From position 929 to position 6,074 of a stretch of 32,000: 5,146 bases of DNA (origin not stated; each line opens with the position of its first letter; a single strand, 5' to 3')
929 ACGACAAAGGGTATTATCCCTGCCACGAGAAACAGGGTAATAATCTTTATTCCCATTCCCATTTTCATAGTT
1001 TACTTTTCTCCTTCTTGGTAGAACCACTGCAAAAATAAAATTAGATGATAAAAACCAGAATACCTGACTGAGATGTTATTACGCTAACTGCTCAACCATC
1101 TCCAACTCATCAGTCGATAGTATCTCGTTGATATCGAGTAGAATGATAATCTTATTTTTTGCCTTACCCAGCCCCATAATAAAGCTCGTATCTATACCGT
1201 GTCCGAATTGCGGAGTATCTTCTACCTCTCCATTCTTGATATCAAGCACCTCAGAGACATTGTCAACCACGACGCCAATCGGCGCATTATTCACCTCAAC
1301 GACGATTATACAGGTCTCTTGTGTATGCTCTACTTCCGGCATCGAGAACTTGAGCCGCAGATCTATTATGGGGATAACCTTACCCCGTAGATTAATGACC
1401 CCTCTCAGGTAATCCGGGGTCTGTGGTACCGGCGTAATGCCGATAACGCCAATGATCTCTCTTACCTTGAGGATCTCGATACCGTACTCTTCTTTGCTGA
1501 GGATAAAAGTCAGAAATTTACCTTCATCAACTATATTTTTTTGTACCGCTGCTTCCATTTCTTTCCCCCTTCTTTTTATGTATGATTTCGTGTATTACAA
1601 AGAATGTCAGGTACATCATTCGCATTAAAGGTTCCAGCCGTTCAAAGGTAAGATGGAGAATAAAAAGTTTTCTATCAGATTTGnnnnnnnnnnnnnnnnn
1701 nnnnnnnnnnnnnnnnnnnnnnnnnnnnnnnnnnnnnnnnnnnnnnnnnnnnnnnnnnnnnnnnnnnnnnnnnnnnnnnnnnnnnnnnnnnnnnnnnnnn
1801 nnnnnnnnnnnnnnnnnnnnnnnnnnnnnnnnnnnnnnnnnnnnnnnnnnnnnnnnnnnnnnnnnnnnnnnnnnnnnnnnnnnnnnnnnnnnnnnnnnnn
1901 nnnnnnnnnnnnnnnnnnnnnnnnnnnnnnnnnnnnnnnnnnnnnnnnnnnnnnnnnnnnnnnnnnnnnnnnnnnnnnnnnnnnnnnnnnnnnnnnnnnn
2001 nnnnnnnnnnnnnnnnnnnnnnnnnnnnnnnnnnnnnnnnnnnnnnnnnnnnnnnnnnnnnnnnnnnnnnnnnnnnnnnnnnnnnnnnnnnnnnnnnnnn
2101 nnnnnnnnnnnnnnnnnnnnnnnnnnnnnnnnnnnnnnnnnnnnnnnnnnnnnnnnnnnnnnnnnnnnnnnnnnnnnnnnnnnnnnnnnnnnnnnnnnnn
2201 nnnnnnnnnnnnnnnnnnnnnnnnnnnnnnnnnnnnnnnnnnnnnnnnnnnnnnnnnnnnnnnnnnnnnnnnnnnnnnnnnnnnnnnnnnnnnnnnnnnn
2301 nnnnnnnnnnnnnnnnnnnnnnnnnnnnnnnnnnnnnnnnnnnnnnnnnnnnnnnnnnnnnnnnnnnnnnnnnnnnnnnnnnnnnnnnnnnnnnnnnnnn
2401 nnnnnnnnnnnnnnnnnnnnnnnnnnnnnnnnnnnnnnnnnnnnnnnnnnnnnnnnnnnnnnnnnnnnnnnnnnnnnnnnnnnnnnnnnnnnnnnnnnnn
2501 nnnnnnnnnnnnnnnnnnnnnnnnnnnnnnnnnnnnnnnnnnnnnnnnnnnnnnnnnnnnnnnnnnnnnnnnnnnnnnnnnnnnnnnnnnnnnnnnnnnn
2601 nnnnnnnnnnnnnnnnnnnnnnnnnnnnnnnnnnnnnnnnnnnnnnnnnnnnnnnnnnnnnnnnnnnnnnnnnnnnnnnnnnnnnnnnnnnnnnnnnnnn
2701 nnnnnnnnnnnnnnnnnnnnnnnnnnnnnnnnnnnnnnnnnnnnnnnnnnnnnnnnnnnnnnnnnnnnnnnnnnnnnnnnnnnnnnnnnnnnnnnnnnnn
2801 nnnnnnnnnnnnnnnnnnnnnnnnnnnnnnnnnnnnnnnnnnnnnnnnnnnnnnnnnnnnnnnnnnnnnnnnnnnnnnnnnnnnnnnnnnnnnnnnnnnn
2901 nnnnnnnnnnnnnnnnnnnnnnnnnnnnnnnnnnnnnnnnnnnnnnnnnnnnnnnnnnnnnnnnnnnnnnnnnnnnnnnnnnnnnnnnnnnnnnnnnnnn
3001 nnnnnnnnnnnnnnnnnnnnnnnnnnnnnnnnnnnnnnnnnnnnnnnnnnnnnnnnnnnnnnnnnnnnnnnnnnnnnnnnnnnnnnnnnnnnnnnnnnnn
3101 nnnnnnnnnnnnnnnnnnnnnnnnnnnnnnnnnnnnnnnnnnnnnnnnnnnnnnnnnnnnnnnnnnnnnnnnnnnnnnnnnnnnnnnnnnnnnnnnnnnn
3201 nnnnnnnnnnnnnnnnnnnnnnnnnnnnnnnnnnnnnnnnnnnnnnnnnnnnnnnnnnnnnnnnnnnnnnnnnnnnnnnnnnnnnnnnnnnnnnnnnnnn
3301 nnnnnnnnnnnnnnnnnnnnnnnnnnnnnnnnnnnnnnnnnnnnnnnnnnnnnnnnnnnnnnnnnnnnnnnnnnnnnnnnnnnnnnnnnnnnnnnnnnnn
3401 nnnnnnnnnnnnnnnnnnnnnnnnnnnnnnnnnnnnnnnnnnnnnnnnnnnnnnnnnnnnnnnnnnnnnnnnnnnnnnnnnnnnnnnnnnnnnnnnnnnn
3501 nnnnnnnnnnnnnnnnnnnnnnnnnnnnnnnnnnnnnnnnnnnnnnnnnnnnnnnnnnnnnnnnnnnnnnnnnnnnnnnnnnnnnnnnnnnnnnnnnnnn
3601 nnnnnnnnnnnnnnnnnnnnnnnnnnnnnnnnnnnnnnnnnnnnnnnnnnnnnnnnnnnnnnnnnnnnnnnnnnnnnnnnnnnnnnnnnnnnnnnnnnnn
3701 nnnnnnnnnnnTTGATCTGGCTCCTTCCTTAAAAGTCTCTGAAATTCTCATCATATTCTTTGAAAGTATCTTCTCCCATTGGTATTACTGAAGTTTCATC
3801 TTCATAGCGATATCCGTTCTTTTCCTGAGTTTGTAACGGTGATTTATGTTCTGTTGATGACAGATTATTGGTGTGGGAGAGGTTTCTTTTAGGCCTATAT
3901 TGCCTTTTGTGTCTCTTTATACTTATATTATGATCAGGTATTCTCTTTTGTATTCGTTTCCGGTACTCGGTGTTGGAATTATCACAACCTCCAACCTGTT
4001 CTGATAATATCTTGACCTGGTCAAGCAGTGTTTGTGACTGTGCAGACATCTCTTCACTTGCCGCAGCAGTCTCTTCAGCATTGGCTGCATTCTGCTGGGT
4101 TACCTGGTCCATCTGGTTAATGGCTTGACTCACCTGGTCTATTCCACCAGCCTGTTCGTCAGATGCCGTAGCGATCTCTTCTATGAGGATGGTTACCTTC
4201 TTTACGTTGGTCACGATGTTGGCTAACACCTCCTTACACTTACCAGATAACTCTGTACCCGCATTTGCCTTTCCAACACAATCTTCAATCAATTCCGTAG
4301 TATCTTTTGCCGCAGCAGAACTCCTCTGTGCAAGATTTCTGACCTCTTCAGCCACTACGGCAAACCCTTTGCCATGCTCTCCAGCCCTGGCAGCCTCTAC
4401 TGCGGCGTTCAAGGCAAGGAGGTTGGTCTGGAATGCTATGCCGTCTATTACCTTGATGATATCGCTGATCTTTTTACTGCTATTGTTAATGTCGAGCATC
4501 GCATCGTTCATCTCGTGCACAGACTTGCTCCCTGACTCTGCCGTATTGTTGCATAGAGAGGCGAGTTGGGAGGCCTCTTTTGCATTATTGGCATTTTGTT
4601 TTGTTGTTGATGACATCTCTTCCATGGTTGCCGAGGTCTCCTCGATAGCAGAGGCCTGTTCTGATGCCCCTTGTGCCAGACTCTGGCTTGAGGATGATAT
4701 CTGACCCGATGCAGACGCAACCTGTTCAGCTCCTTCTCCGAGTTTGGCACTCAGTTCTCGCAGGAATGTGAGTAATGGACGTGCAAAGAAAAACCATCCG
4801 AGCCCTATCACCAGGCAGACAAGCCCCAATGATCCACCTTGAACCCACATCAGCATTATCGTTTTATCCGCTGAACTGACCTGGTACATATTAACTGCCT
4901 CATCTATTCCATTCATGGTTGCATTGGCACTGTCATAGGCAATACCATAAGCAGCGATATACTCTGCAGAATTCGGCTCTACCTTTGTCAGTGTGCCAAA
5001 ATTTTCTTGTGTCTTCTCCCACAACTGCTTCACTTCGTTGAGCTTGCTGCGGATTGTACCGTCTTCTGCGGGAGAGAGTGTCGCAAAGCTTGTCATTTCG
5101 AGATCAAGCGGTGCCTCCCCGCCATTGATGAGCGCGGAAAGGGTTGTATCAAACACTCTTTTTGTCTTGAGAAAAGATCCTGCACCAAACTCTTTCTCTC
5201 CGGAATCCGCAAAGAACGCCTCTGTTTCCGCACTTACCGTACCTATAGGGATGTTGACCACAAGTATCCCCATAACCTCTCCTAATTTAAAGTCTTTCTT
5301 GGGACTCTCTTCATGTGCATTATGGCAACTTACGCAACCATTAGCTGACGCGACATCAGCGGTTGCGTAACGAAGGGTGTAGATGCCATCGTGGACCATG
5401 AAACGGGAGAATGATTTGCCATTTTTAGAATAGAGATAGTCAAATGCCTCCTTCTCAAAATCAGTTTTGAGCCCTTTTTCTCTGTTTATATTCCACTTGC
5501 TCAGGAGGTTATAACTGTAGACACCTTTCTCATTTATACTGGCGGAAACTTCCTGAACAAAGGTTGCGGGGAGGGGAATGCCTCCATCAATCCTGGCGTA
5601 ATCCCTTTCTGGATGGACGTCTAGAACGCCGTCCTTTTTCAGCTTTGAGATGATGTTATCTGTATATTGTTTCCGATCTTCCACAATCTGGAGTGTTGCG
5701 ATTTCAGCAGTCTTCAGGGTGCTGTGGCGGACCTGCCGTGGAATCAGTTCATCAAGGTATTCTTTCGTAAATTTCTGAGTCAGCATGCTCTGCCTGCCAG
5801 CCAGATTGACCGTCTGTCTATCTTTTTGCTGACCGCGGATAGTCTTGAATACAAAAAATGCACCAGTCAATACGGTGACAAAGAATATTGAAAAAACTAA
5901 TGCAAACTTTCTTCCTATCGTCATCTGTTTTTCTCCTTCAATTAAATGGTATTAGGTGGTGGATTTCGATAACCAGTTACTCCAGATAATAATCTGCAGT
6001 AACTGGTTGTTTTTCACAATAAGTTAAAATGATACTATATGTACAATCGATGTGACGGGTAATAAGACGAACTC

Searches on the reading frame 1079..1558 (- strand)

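Call 11: search_protein_families(library=pfam, proteins=[window:1079-1558:-], max_evalue=0.0001)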
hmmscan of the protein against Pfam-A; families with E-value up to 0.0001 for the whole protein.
window:1079-1558:- (159 aa): 1 family
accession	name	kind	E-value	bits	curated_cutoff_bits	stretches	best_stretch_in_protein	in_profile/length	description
PF01584.24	CheW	-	1.2e-38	132.3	23.5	1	14-149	1-136/138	CheW-like domain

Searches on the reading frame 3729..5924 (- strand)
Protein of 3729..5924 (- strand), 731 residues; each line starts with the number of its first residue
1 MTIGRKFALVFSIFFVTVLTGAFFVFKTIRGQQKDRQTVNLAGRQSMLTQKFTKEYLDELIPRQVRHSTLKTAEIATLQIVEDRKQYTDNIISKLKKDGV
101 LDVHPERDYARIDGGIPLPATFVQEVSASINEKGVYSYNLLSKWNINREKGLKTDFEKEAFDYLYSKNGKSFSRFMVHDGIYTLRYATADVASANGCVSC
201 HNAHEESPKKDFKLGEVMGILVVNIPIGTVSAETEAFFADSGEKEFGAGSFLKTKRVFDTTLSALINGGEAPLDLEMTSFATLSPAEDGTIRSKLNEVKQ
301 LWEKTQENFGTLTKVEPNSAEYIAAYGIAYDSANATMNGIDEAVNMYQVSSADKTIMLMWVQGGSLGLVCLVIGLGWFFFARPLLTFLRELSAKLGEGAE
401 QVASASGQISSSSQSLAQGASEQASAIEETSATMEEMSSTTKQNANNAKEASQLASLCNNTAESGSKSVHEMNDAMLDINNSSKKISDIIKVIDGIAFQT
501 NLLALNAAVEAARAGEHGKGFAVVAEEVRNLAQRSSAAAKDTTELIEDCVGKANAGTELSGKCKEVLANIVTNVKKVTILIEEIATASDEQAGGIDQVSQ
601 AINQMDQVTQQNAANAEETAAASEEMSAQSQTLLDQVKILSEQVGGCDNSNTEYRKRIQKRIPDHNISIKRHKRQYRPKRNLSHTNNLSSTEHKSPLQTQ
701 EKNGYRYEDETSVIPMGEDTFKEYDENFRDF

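Call 11: search_protein_families(library=pfam, proteins=[window:3729-5924:-], max_evalue=0.0001)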
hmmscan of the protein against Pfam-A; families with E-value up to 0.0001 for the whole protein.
window:3729-5924:- (731 aa): 3 families
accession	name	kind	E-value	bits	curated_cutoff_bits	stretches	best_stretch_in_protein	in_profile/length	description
PF00015.26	MCPsignal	-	9.3e-53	179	34.6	1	453-609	2-172/172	Methyl-accepting chemotaxis protein (MCP) signalling domain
PF11845.13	Tll0287-like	-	5.4e-16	59.8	24.1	1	64-226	3-144/144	Tll0287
PF13675.11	PilJ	-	2.9e-07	31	26.6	0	30-60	4-34/114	Type IV pili methyl-accepting chemotaxis transducer N-term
